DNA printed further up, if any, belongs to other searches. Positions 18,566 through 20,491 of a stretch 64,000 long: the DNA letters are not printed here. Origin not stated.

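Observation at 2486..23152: Lipid-linked sugar pathway: two DPM1-like GT2s plus three or four GT-C (PMT/ArnT-like) membrane transferases, two of them clear paralogs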

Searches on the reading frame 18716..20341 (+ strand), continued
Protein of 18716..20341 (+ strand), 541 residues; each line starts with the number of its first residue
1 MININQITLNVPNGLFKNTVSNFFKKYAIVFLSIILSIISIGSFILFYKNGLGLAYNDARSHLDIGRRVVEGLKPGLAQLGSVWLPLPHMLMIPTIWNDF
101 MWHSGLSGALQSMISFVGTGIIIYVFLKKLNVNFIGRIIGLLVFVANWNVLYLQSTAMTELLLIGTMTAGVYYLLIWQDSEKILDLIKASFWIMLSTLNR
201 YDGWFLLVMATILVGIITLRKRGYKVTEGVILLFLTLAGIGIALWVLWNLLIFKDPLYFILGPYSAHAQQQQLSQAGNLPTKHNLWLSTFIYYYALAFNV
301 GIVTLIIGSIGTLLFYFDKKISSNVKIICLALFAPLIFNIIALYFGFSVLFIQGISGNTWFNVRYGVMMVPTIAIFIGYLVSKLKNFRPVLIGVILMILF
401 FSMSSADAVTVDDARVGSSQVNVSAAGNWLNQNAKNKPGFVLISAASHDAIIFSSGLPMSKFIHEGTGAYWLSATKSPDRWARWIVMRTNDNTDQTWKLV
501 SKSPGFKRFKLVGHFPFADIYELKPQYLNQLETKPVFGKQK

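Call 70: list_cluster_members(proteins=[P0244, P0245, P0248, P0250, P0256, P0295, P0328, P0242, P0264, P0332])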
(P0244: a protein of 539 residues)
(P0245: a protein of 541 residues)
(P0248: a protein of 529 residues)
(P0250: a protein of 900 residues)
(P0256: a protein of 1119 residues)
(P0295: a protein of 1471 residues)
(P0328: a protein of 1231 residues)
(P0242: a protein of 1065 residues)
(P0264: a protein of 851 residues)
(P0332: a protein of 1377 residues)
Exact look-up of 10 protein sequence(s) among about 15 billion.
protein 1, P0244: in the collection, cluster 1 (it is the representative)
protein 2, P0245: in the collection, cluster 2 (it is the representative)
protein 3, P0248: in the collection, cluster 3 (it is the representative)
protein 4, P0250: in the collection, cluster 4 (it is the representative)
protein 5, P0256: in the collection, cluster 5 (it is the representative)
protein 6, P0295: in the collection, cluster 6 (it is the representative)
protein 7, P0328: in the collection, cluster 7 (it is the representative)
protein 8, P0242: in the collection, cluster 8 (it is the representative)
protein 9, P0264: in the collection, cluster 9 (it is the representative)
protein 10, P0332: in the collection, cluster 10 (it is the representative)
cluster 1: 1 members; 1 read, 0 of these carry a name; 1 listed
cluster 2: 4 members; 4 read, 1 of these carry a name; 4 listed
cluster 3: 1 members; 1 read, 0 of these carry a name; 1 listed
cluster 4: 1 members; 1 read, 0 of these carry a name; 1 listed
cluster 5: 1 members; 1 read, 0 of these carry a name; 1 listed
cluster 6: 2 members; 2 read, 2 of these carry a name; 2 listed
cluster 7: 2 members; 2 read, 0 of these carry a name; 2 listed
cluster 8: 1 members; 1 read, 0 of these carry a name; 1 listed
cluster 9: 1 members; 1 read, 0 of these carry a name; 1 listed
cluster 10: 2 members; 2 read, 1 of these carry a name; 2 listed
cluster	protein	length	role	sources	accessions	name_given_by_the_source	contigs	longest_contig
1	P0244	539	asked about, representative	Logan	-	-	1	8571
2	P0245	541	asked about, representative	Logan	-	-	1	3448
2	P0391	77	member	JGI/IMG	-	hypothetical protein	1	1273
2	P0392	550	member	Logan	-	-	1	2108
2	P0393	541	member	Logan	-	-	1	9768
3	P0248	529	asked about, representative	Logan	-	-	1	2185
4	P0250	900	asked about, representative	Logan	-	-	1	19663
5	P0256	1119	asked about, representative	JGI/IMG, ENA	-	-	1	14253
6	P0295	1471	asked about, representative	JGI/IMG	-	cellulose synthase/poly-beta-1,6-N-acetylglucosamine synthase-like glycosyltransferase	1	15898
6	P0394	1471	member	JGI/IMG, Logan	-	cellulose synthase/poly-beta-1,6-N-acetylglucosamine synthase-like glycosyltransferase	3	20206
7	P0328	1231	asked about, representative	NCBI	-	-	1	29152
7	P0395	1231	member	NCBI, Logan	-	-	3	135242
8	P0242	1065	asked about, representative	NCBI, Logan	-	-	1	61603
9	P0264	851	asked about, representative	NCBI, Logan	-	-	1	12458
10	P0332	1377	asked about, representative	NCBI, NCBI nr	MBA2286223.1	MAG: glycosyltransferase [Ktedonobacteraceae bacterium] | glycosyltransferase [Ktedonobacteraceae bacterium]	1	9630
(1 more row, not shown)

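Call 92: find_homologous_proteins(query=P0332, max_evalue=1e-20)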
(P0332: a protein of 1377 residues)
Query P0332 (1377 aa): 2321 proteins with E <= 1e-20 among 8000 candidates; the best 120 are listed.
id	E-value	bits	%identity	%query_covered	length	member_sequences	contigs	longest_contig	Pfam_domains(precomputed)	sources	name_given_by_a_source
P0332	0.0e+0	3201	100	100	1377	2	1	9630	PF13632.13,PF13641.13,PF22612.3,PF00535.33,PF13231.13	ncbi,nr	ncbi:MAG: glycosyltransferase [Ktedonobacteraceae bacterium]|nr:glycosyltransferase [Ktedonobacterac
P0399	0.0e+0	2076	64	100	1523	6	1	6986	PF13632.13,PF13641.13,PF22612.3,PF00535.33,PF13231.13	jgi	-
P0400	0.0e+0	1618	49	66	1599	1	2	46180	PF13632.13,PF13641.13,PF22612.3,PF00535.33,PF13231.13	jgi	jgi:cellulose synthase/poly-beta-1,6-N-acetylglucosamine synthase-like glycosyltransferase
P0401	0.0e+0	1583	51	100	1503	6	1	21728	PF13632.13,PF13641.13,PF22612.3,PF00535.33,PF13231.13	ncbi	-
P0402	0.0e+0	1579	46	68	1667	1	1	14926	PF13632.13,PF13641.13,PF22612.3,PF00535.33,PF13231.13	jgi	jgi:cellulose synthase/poly-beta-1,6-N-acetylglucosamine synthase-like glycosyltransferase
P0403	0.0e+0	1560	51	99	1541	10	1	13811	PF13632.13,PF13641.13,PF22612.3,PF00535.33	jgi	-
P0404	0.0e+0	1538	45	69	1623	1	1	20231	PF13632.13,PF13641.13,PF22612.3,PF00535.33,PF13231.13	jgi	jgi:cellulose synthase/poly-beta-1,6-N-acetylglucosamine synthase-like glycosyltransferase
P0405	0.0e+0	1294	54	76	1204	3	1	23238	PF13632.13,PF13641.13,PF00535.33,PF13231.13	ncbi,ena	-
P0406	0.0e+0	1289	55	76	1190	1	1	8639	PF13632.13,PF13641.13,PF00535.33,PF13231.13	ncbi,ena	-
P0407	0.0e+0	1286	53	76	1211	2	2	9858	PF13632.13,PF13641.13,PF00535.33,PF13231.13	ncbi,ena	-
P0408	0.0e+0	1250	55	76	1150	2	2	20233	PF13632.13,PF13641.13,PF00535.33,PF13231.13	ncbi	-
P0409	0.0e+0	1248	63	32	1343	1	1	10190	PF13632.13,PF13641.13,PF00535.33,PF13231.13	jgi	jgi:cellulose synthase/poly-beta-1,6-N-acetylglucosamine synthase-like glycosyltransferase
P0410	0.0e+0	1248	53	75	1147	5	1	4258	PF13632.13,PF13641.13,PF00535.33,PF13231.13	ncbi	-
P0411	0.0e+0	1248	53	75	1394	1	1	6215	PF13632.13,PF13641.13,PF13340.12,PF00535.33,PF13231.13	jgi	jgi:cellulose synthase/poly-beta-1,6-N-acetylglucosamine synthase-like glycosyltransferase/transposa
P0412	0.0e+0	1247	53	75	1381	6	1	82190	PF13632.13,PF13641.13,PF13340.12,PF00535.33,PF13231.13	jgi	jgi:cellulose synthase/poly-beta-1,6-N-acetylglucosamine synthase-like glycosyltransferase/transposa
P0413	0.0e+0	1247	55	76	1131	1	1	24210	PF13632.13,PF13641.13,PF00535.33,PF13231.13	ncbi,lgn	-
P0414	0.0e+0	1244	53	75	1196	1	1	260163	PF13632.13,PF13641.13,PF00535.33,PF13231.13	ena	-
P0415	0.0e+0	1243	54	75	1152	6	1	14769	PF13632.13,PF13641.13,PF00535.33,PF13231.13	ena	-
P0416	0.0e+0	1239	55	76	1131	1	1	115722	PF13632.13,PF13641.13,PF00535.33,PF13231.13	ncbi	-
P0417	0.0e+0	1233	53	75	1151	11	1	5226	PF13632.13,PF13641.13,PF00535.33,PF13231.13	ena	-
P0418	0.0e+0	1231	54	76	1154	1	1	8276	PF13632.13,PF13641.13,PF00535.33,PF13231.13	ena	-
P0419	0.0e+0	1229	53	76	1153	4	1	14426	PF13632.13,PF13641.13,PF00535.33,PF13231.13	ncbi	-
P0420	0.0e+0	1228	51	76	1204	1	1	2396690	PF13632.13,PF13641.13,PF00535.33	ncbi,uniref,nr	ncbi:glycosyltransferase [Tengunoibacter tsumagoiensis]|uniref:Glycosyltransferase RgtA/B/C/D-like d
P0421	0.0e+0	1226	60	33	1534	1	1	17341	PF13632.13,PF13641.13,PF00535.33,PF13231.13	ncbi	-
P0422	0.0e+0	1223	53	76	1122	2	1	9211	PF13632.13,PF13641.13,PF00535.33,PF13231.13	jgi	jgi:cellulose synthase/poly-beta-1,6-N-acetylglucosamine synthase-like glycosyltransferase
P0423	0.0e+0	1221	54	76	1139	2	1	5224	PF13632.13,PF13641.13,PF00535.33,PF13231.13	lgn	-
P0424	0.0e+0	1220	54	75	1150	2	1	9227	PF13632.13,PF13641.13,PF00535.33,PF13231.13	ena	-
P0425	0.0e+0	1219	53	76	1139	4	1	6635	PF13632.13,PF13641.13,PF00535.33,PF13231.13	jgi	-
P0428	0.0e+0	1214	53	76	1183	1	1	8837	PF13632.13,PF13641.13,PF00535.33,PF13231.13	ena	-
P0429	0.0e+0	1213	54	75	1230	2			PF13632.13,PF13641.13,PF00535.33,PF13231.13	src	-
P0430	0.0e+0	1209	60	31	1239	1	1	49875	PF13632.13,PF13641.13,PF00535.33,PF13231.13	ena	-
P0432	0.0e+0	1208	51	42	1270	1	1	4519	PF13632.13,PF13641.13,PF00535.33,PF13231.13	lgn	-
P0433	0.0e+0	1206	50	42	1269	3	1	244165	PF13632.13,PF13641.13,PF00535.33,PF13231.13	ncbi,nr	ncbi:MAG TPA: glycosyltransferase [Ktedonobacterales bacterium]|nr:glycosyltransferase [Ktedonobacte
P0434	0.0e+0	1205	52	76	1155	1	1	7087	PF13632.13,PF13641.13,PF00535.33,PF13231.13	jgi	jgi:cellulose synthase/poly-beta-1,6-N-acetylglucosamine synthase-like glycosyltransferase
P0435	0.0e+0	1204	55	74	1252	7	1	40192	PF13632.13,PF13641.13,PF00535.33,PF13231.13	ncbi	-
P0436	0.0e+0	1202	53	75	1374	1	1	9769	PF13632.13,PF13641.13,PF13340.12,PF00535.33,PF13231.13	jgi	jgi:cellulose synthase/poly-beta-1,6-N-acetylglucosamine synthase-like glycosyltransferase/transposa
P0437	0.0e+0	1199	53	76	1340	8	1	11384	PF13632.13,PF13641.13,PF13340.12,PF00535.33,PF13231.13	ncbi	-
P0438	0.0e+0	1197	52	76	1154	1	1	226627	PF13632.13,PF13641.13,PF00535.33,PF13231.13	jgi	jgi:cellulose synthase/poly-beta-1,6-N-acetylglucosamine synthase-like glycosyltransferase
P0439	0.0e+0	1195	52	76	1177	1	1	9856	PF13632.13,PF13641.13,PF00535.33,PF13231.13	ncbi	-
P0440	0.0e+0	1195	60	34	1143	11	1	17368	PF13632.13,PF13641.13,PF00535.33,PF13231.13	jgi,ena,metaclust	metaclust:\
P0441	0.0e+0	1195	53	75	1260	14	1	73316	PF13632.13,PF13641.13,PF00535.33,PF13231.13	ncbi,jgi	-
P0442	0.0e+0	1195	53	76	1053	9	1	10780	PF13632.13,PF13641.13,PF00535.33,PF13231.13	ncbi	-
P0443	0.0e+0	1194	64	31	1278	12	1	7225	PF13632.13,PF13641.13,PF00535.33,PF13231.13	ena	-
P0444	0.0e+0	1192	52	76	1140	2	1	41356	PF13632.13,PF13641.13,PF00535.33,PF13231.13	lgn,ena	-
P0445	0.0e+0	1192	51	76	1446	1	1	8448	PF13632.13,PF13641.13,PF00535.33,PF13231.13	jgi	jgi:cellulose synthase/poly-beta-1,6-N-acetylglucosamine synthase-like glycosyltransferase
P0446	0.0e+0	1192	53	76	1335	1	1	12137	PF13632.13,PF13641.13,PF13340.12,PF00535.33,PF13231.13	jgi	jgi:cellulose synthase/poly-beta-1,6-N-acetylglucosamine synthase-like glycosyltransferase/transposa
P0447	0.0e+0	1187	53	75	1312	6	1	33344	PF13632.13,PF13641.13,PF00535.33,PF13231.13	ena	-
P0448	0.0e+0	1186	53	75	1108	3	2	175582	PF13632.13,PF13641.13,PF00535.33,PF13231.13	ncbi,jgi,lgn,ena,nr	ncbi:MAG TPA: glycosyltransferase [Ktedonobacterales bacterium]|nr:glycosyltransferase [Ktedonobacte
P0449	0.0e+0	1186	53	38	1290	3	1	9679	PF13632.13,PF13641.13,PF00535.33,PF13231.13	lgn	-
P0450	0.0e+0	1183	50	75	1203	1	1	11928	PF13632.13,PF13641.13,PF00535.33,PF13231.13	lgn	-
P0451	0.0e+0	1183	50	76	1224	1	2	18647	PF13632.13,PF13641.13,PF00535.33,PF13231.13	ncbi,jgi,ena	-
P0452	0.0e+0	1183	52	76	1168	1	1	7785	PF13632.13,PF13641.13,PF00535.33,PF13231.13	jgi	jgi:cellulose synthase/poly-beta-1,6-N-acetylglucosamine synthase-like glycosyltransferase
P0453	0.0e+0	1183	52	75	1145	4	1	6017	PF13632.13,PF13641.13,PF00535.33,PF13231.13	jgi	jgi:cellulose synthase/poly-beta-1,6-N-acetylglucosamine synthase-like glycosyltransferase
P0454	0.0e+0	1183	48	76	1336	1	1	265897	PF13632.13,PF13641.13,PF00535.33,PF13231.13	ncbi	-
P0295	0.0e+0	1182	50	76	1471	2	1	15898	PF13632.13,PF13641.13,PF00535.33,PF13231.13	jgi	jgi:cellulose synthase/poly-beta-1,6-N-acetylglucosamine synthase-like glycosyltransferase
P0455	0.0e+0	1180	52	76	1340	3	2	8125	PF13632.13,PF13641.13,PF13340.12,PF00535.33,PF13231.13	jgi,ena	-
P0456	0.0e+0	1180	49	77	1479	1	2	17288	PF13632.13,PF13641.13,PF00535.33,PF13231.13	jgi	jgi:cellulose synthase/poly-beta-1,6-N-acetylglucosamine synthase-like glycosyltransferase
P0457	0.0e+0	1179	53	76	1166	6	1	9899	PF13632.13,PF13641.13,PF00535.33,PF13231.13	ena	-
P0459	0.0e+0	1173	52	76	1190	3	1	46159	PF13632.13,PF13641.13,PF00535.33,PF13231.13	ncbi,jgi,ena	-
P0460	0.0e+0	1170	51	75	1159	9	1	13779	PF13632.13,PF13641.13,PF00535.33,PF13231.13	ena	-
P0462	0.0e+0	1167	52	76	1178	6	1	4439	PF13632.13,PF13641.13,PF00535.33,PF13231.13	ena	-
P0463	0.0e+0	1167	51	76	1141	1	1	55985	PF13632.13,PF13641.13,PF00535.33,PF13231.13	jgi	jgi:cellulose synthase/poly-beta-1,6-N-acetylglucosamine synthase-like glycosyltransferase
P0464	0.0e+0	1166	52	76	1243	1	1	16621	PF13632.13,PF13641.13,PF13340.12,PF00535.33,PF13231.13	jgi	jgi:cellulose synthase/poly-beta-1,6-N-acetylglucosamine synthase-like glycosyltransferase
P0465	0.0e+0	1166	51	76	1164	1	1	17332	PF13632.13,PF13641.13,PF00535.33,PF13231.13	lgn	-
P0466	0.0e+0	1163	51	76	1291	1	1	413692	PF13632.13,PF13641.13,PF00535.33,PF13231.13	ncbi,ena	-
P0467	0.0e+0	1161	52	76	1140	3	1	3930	PF13632.13,PF13641.13,PF00535.33,PF13231.13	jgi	jgi:cellulose synthase/poly-beta-1,6-N-acetylglucosamine synthase-like glycosyltransferase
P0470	0.0e+0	1160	52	76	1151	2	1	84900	PF13632.13,PF13641.13,PF00535.33,PF13231.13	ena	-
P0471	0.0e+0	1159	61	32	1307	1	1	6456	PF13632.13,PF13641.13,PF00535.33,PF13231.13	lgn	-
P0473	0.0e+0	1157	51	76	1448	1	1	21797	PF13632.13,PF13641.13,PF00535.33,PF13231.13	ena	-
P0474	0.0e+0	1157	52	76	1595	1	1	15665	PF13632.13,PF13641.13,PF00535.33,PF13231.13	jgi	jgi:cellulose synthase/poly-beta-1,6-N-acetylglucosamine synthase-like glycosyltransferase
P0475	0.0e+0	1157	52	75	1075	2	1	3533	PF13632.13,PF13641.13,PF00535.33,PF13231.13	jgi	jgi:cellulose synthase/poly-beta-1,6-N-acetylglucosamine synthase-like glycosyltransferase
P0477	0.0e+0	1156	50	77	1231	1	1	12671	PF13632.13,PF13641.13,PF00535.33,PF13231.13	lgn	-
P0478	0.0e+0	1152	50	76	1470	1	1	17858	PF13632.13,PF13506.14,PF13641.13,PF00535.33,PF13231.13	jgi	jgi:cellulose synthase/poly-beta-1,6-N-acetylglucosamine synthase-like glycosyltransferase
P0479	0.0e+0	1152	51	76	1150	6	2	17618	PF13632.13,PF13641.13,PF00535.33,PF13231.13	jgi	jgi:cellulose synthase/poly-beta-1,6-N-acetylglucosamine synthase-like glycosyltransferase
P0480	0.0e+0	1151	51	74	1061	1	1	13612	PF13632.13,PF13641.13,PF00535.33,PF13231.13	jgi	jgi:cellulose synthase/poly-beta-1,6-N-acetylglucosamine synthase-like glycosyltransferase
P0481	0.0e+0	1151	50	76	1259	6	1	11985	PF13632.13,PF13641.13,PF00535.33,PF13231.13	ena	-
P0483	0.0e+0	1147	51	76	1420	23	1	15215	PF13632.13,PF13641.13,PF00535.33,PF13231.13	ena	-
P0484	0.0e+0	1147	51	76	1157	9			PF13632.13,PF13641.13,PF00535.33,PF13231.13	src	-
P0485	0.0e+0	1147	51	76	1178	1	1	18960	PF13632.13,PF13641.13,PF00535.33,PF13231.13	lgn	-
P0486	0.0e+0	1146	51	75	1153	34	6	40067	PF13632.13,PF13641.13,PF00535.33,PF13231.13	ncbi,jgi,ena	-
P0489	0.0e+0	1144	50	76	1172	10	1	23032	PF13632.13,PF13641.13,PF00535.33,PF13231.13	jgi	jgi:cellulose synthase/poly-beta-1,6-N-acetylglucosamine synthase-like glycosyltransferase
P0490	0.0e+0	1143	50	76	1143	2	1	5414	PF13632.13,PF13641.13,PF00535.33,PF13231.13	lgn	-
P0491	0.0e+0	1142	50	76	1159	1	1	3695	PF13632.13,PF13641.13,PF00535.33,PF13231.13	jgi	jgi:cellulose synthase/poly-beta-1,6-N-acetylglucosamine synthase-like glycosyltransferase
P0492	0.0e+0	1142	50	76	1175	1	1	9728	PF13632.13,PF13641.13,PF00535.33,PF13231.13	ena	-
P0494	0.0e+0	1138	51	76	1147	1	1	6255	PF13632.13,PF13641.13,PF00535.33,PF13231.13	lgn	-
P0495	0.0e+0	1138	51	76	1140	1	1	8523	PF13632.13,PF13641.13,PF00535.33,PF13231.13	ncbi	-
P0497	0.0e+0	1137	49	76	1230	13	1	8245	PF13632.13,PF13641.13,PF00535.33,PF13231.13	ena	-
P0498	0.0e+0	1136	49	76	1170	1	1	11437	PF13632.13,PF13641.13,PF00535.33,PF13231.13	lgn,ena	-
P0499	0.0e+0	1136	50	74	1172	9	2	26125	PF13632.13,PF13641.13,PF00535.33,PF13231.13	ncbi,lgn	-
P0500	0.0e+0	1136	51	76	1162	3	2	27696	PF13632.13,PF13641.13,PF00535.33,PF13231.13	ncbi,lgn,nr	ncbi:MAG: glycosyltransferase [Ktedonobacteraceae bacterium]|nr:glycosyltransferase [Chloroflexota b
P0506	0.0e+0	1131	49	76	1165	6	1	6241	PF13632.13,PF13641.13,PF00535.33,PF13231.13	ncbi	-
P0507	0.0e+0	1131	50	75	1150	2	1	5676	PF13632.13,PF13641.13,PF00535.33,PF13231.13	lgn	-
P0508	0.0e+0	1130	49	76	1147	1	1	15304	PF13632.13,PF13641.13,PF00535.33,PF13231.13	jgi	jgi:cellulose synthase/poly-beta-1,6-N-acetylglucosamine synthase-like glycosyltransferase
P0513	0.0e+0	1128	49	76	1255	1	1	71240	PF13632.13,PF13641.13,PF00535.33,PF13231.13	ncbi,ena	-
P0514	0.0e+0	1128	49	76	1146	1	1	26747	PF13632.13,PF13641.13,PF00535.33,PF13231.13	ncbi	-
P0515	0.0e+0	1128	51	76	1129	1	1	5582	PF13632.13,PF13641.13,PF00535.33,PF13231.13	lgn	-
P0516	0.0e+0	1127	49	76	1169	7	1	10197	PF13632.13,PF13641.13,PF00535.33,PF13231.13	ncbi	ncbi:MAG: glycosyltransferase [Ktedonobacteraceae bacterium]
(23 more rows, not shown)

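Call 100: find_encoding_contigs(protein=P0420, flank=10000, max_places=2)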
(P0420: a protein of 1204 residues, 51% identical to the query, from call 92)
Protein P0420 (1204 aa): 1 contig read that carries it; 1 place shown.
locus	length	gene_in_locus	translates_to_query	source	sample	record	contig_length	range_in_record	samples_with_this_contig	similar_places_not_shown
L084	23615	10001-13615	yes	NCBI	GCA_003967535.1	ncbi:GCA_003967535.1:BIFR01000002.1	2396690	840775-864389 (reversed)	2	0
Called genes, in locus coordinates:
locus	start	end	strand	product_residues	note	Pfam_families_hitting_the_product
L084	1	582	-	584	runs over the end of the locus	PF00664:ABC_membrane, PF00005:ABC_tran, PF13191:AAA_16 (faint)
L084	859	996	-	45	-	-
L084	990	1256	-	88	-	-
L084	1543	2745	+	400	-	PF00190:Cupin_1, PF05899:Cupin_3 (faint), PF07883:Cupin_2, PF00190:Cupin_1, PF07883:Cupin_2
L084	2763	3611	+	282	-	PF00561:Abhydrolase_1, PF12146:Hydrolase_4, PF12697:Abhydrolase_6, PF00326:Peptidase_S9 (faint)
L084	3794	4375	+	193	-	PF13302:Acetyltransf_3 (weak), PF13420:Acetyltransf_4, PF00583:Acetyltransf_1, PF13508:Acetyltransf_7 (weak)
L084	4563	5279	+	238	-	PF00440:TetR_N, PF21303:TetR_C_39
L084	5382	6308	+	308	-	PF00005:ABC_tran, PF13304:AAA_21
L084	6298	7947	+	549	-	PF12679:ABC2_membrane_2, PF12730:ABC2_membrane_4 (faint), PF12698:ABC2_membrane_3 (weak), PF13346:ABC2_membrane_5 (weak), PF12679:ABC2_membrane_2 (weak), PF12698:ABC2_membrane_3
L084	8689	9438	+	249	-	PF00975:Thioesterase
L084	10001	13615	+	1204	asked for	PF00535:Glycos_transf_2, PF13641:Glyco_tranf_2_3, PF13632:Glyco_trans_2_3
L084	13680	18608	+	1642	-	PF01011:PQQ (faint), PF13360:PQQ_2, PF13570:Beta-prop_ACSF4 (weak), PF07081:DUF1349 (faint), PF17851:GH43_C2 (faint)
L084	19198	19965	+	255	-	-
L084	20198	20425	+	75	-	-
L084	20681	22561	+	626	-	PF00270:DEAD, PF04851:ResIII, PF00271:Helicase_C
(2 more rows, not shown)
